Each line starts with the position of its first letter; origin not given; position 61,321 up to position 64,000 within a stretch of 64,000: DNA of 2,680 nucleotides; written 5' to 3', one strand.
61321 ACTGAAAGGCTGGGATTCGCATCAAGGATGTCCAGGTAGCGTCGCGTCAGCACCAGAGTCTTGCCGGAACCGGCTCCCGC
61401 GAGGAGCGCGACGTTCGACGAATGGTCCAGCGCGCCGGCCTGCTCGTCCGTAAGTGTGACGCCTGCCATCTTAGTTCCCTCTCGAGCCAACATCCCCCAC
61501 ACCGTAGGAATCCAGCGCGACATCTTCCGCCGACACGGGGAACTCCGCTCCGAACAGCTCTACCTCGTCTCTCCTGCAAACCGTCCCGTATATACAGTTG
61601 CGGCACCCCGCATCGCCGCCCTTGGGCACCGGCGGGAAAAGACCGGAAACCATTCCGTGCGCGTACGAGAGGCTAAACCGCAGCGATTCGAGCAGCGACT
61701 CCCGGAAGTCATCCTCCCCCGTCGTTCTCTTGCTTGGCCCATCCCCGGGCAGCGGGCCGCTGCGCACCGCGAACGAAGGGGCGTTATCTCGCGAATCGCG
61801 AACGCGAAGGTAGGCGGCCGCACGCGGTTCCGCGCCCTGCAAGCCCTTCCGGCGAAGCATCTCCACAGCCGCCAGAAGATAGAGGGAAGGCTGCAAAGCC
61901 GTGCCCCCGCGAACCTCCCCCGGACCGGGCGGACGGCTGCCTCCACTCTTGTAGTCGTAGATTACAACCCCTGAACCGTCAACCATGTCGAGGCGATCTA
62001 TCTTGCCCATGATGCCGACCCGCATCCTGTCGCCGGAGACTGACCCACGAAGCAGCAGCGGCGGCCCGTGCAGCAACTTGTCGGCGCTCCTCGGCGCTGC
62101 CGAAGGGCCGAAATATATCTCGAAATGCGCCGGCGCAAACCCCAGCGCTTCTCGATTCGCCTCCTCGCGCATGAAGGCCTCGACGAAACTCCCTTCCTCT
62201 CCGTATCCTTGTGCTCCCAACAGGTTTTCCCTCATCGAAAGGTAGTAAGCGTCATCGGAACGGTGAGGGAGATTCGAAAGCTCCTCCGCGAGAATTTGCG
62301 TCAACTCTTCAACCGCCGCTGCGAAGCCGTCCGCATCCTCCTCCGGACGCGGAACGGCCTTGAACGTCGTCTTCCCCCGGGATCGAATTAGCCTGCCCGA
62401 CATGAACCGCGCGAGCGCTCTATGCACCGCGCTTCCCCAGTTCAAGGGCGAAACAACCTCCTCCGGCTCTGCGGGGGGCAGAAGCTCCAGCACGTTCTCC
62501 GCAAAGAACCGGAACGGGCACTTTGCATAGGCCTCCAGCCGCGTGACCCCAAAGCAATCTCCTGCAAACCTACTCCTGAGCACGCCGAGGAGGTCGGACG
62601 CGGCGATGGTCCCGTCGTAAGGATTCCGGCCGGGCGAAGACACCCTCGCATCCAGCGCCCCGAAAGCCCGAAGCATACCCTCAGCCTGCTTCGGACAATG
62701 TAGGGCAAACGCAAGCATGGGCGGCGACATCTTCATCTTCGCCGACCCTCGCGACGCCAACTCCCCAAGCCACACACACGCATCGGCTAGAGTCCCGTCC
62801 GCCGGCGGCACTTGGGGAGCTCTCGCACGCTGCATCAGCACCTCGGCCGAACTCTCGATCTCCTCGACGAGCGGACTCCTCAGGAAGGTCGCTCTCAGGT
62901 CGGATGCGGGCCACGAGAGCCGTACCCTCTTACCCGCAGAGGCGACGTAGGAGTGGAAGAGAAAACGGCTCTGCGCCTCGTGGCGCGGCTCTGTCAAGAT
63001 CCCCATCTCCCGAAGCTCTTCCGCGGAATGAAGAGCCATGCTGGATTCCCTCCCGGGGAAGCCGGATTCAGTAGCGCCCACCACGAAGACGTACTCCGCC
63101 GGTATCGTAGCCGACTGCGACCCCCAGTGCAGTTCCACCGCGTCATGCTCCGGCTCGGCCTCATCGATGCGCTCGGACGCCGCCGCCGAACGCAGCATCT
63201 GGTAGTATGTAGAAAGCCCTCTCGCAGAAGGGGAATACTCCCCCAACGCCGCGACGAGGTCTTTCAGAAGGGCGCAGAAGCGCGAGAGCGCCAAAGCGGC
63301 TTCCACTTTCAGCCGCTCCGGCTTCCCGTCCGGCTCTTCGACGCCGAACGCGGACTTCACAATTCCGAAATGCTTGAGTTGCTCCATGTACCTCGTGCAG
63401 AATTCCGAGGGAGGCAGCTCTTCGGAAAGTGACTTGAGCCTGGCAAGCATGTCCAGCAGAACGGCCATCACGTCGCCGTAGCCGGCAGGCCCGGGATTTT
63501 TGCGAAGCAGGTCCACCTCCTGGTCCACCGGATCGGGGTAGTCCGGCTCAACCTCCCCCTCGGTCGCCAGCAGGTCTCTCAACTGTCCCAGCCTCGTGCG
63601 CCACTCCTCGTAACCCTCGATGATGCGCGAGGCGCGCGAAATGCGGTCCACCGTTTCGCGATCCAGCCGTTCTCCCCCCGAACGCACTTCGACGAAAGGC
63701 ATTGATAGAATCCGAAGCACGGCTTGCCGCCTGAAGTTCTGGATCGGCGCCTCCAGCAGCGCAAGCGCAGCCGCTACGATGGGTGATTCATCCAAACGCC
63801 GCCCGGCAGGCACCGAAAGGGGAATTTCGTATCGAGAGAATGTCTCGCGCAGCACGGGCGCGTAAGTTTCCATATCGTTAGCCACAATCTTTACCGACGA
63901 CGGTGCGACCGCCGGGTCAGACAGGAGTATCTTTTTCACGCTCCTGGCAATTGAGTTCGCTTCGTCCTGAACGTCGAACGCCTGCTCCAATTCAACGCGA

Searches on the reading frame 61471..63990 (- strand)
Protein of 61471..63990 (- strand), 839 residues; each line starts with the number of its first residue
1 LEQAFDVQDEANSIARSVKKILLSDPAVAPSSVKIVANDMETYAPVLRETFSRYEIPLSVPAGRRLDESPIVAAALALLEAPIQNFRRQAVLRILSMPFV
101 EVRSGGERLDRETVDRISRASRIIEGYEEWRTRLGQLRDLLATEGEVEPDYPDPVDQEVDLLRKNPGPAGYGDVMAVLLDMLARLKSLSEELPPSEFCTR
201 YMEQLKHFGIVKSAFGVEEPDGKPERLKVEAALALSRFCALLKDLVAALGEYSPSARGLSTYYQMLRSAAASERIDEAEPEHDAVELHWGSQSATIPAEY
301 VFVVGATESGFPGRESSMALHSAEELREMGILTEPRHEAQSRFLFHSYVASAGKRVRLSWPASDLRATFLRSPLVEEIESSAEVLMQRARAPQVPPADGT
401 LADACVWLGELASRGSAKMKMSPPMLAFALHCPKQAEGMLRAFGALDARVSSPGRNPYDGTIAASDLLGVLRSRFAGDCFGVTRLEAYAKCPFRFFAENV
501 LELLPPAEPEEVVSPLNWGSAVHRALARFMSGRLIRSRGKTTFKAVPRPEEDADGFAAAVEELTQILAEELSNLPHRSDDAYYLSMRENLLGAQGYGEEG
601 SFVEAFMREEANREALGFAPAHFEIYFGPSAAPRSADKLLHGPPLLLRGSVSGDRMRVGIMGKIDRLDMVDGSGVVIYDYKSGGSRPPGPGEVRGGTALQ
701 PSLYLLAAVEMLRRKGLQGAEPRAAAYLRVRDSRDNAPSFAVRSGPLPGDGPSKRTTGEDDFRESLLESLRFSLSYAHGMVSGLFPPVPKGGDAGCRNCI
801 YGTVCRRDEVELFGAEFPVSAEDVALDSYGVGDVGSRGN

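Call 8: search_protein_families(library=pfam, proteins=[window:61471-63990:-])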
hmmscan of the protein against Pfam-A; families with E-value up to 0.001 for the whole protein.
window:61471-63990:- (839 aa): 1 family
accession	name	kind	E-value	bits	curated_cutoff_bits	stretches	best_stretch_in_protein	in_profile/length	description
PF12705.13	PDDEXK_1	-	1.1e-33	117.7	22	1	482-806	4-247/247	PD-(D/E)XK nuclease superfamily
